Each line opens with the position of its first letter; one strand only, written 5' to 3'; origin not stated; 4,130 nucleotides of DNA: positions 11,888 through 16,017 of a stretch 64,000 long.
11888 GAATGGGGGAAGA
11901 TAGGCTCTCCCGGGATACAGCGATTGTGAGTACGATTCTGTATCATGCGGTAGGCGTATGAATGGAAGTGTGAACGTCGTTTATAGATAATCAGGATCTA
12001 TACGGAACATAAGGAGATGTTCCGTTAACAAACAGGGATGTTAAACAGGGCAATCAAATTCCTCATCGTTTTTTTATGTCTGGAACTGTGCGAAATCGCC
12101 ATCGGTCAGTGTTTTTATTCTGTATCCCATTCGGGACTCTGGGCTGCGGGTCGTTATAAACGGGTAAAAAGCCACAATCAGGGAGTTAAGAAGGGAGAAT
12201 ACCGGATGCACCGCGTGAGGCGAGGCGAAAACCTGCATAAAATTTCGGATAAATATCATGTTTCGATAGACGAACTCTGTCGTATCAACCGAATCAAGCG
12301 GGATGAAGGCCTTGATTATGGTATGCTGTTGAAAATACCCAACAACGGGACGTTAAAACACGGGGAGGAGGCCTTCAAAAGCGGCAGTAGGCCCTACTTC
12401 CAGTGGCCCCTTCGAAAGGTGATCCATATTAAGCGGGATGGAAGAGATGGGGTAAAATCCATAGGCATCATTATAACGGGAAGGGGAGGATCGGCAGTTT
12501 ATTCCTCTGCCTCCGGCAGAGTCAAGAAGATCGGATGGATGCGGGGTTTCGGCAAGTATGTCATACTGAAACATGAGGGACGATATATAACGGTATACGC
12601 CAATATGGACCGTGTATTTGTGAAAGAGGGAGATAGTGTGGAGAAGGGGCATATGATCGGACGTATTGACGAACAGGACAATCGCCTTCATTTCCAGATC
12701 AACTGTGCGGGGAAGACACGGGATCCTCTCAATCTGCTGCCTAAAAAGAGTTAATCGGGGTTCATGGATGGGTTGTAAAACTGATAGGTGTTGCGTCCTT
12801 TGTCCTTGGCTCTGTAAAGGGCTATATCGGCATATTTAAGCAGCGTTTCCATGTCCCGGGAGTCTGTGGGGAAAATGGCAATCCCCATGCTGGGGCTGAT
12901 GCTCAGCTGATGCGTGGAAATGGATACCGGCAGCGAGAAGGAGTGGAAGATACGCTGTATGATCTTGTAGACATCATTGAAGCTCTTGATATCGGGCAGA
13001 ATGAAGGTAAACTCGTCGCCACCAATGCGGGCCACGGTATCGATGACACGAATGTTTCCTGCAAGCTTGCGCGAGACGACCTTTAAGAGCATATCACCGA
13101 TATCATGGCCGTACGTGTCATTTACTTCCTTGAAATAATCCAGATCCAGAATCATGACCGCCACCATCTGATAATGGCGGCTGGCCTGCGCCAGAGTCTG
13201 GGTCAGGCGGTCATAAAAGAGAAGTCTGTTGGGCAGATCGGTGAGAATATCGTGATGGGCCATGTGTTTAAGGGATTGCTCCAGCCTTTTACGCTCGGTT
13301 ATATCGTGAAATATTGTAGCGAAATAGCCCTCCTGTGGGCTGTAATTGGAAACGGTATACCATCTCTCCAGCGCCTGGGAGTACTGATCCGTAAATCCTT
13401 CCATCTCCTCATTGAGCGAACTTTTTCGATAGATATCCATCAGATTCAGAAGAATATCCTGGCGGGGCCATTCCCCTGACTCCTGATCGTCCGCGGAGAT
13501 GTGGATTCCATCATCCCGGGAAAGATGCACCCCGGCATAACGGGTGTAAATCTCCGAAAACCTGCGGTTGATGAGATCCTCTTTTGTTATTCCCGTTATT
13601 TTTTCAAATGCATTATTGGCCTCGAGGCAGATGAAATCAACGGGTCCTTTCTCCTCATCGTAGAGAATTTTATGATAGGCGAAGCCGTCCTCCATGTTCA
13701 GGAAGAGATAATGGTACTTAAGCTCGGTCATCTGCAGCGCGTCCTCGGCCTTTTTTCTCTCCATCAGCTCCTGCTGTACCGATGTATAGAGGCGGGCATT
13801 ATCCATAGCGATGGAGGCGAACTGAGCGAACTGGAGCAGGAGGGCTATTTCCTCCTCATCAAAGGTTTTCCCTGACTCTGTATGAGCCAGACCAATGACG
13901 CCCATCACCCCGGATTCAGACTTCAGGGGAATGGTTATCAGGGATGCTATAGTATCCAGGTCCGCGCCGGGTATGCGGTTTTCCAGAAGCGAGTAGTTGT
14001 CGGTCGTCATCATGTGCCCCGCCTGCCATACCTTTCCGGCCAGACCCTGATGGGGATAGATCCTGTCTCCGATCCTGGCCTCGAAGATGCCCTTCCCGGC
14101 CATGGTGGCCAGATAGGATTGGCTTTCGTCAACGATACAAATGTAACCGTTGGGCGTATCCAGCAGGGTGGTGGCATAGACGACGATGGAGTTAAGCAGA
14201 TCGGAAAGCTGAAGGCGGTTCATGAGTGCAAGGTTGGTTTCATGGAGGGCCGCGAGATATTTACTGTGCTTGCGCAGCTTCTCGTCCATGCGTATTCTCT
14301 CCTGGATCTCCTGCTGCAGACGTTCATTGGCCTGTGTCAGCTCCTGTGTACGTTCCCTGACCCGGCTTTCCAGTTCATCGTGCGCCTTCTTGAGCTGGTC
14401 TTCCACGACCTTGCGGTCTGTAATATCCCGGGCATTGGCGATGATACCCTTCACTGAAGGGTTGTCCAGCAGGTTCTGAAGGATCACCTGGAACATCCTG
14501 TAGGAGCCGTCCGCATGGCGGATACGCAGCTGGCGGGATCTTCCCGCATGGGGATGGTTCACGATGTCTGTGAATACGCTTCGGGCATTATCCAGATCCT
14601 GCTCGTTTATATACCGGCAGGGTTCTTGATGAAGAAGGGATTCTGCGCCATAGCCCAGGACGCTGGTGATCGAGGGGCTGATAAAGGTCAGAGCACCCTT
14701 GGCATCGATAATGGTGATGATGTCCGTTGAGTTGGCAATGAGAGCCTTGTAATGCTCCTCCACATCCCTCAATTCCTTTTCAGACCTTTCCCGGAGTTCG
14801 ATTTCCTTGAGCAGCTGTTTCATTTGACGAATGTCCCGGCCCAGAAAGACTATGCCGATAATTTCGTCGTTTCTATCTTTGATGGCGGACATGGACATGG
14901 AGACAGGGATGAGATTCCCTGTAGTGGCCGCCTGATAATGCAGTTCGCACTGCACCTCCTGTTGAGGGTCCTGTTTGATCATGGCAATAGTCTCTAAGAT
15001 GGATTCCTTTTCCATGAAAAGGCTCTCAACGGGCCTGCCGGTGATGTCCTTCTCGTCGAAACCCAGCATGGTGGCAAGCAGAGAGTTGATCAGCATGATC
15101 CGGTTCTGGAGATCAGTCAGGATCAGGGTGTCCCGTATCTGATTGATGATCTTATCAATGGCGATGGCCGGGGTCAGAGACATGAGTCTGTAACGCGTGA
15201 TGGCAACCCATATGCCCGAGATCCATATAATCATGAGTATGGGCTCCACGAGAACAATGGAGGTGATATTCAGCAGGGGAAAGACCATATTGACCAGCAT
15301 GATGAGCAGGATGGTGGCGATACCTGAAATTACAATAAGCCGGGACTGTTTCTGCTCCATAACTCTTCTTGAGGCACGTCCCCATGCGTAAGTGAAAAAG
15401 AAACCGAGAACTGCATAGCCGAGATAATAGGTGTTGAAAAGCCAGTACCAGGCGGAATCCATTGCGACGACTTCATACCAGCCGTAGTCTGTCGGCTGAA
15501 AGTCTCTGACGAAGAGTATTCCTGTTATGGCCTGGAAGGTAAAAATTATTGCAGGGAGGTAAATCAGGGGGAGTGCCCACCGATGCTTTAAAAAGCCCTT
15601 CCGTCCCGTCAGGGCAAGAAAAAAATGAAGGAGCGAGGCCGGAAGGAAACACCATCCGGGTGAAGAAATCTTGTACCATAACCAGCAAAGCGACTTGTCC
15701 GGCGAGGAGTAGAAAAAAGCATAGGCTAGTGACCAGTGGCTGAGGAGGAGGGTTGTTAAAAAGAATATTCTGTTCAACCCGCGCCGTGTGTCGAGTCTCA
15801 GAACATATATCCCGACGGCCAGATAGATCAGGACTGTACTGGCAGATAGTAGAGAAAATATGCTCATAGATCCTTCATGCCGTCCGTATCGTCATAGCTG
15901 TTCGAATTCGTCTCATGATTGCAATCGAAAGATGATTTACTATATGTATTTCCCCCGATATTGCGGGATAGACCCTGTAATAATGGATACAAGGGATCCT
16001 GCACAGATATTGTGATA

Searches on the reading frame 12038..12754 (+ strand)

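Call 71: search_protein_families(library=pfam, proteins=[window:12038-12754:+], max_evalue=0.00001)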
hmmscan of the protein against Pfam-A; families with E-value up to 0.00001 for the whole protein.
window:12038-12754:+ (238 aa): 2 families
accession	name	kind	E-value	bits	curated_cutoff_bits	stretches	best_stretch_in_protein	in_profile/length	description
PF01551.29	Peptidase_M23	-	2.6e-21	76.1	28.7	1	143-230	5-96/96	Peptidase family M23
PF01476.26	LysM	-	5.5e-09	36.3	20.9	1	58-101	1-43/43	LysM domain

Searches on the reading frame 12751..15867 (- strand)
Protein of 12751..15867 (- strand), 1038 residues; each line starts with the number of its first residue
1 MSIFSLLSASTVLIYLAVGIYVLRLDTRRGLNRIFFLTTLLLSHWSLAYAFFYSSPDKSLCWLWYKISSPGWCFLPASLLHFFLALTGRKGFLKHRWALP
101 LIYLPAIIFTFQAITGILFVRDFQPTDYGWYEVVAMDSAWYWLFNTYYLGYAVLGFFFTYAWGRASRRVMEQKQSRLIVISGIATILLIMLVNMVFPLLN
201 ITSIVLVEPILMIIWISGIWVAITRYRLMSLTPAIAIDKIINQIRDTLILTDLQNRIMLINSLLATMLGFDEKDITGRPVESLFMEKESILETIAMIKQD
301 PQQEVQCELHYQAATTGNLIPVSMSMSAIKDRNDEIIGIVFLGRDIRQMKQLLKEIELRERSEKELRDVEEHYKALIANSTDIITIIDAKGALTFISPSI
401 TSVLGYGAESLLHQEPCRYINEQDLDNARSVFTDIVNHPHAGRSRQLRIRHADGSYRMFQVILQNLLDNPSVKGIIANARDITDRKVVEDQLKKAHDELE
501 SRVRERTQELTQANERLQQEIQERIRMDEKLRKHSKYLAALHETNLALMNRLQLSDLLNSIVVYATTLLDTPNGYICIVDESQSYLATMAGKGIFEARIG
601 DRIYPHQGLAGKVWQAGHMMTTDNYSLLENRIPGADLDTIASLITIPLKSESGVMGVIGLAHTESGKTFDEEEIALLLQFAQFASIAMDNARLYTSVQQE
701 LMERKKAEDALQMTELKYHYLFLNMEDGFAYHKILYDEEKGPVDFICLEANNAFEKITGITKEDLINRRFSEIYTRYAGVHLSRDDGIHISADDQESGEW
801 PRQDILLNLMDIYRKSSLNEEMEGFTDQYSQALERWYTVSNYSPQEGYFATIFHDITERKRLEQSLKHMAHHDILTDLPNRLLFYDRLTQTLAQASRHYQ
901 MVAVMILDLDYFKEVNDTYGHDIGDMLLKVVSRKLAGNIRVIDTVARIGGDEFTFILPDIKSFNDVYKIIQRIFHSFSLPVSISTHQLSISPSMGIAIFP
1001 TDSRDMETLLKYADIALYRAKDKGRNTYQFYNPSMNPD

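Call 45: search_protein_families(library=pfam, proteins=[window:12751-15867:-], max_evalue=0.00001)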
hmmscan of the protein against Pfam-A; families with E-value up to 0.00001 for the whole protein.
window:12751-15867:- (1038 aa): 10 families
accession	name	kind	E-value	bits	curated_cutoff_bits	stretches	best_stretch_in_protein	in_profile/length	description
PF00990.26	GGDEF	-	2.5e-48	164.3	23.8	1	870-1026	1-160/161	Diguanylate cyclase, GGDEF domain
PF00989.32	PAS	-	6.1e-26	91.1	22.6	2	238-346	4-113/113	PAS fold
PF13426.13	PAS_9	-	1.1e-23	83.9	27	1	248-347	4-102/103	PAS domain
PF16927.11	HisKA_7TM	-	9.7e-17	62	28.6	1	10-233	4-224/224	N-terminal 7TM region of histidine kinase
PF13185.12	GAF_2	-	3.1e-14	53.8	28.6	1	554-689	4-136/136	GAF domain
PF08448.16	PAS_4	-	1.6e-12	48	23.1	0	242-348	2-107/110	PAS fold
PF08447.18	PAS_3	-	6.8e-12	45.9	25.6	1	394-466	2-75/89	PAS fold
PF13188.13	PAS_8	-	5.5e-10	39.2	21.8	0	239-286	5-53/65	PAS domain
PF13492.12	GAF_3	-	3.3e-09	37.7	27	1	555-690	3-129/129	GAF domain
PF01590.32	GAF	-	7.8e-08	33.4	22.4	1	554-688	2-133/133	GAF domain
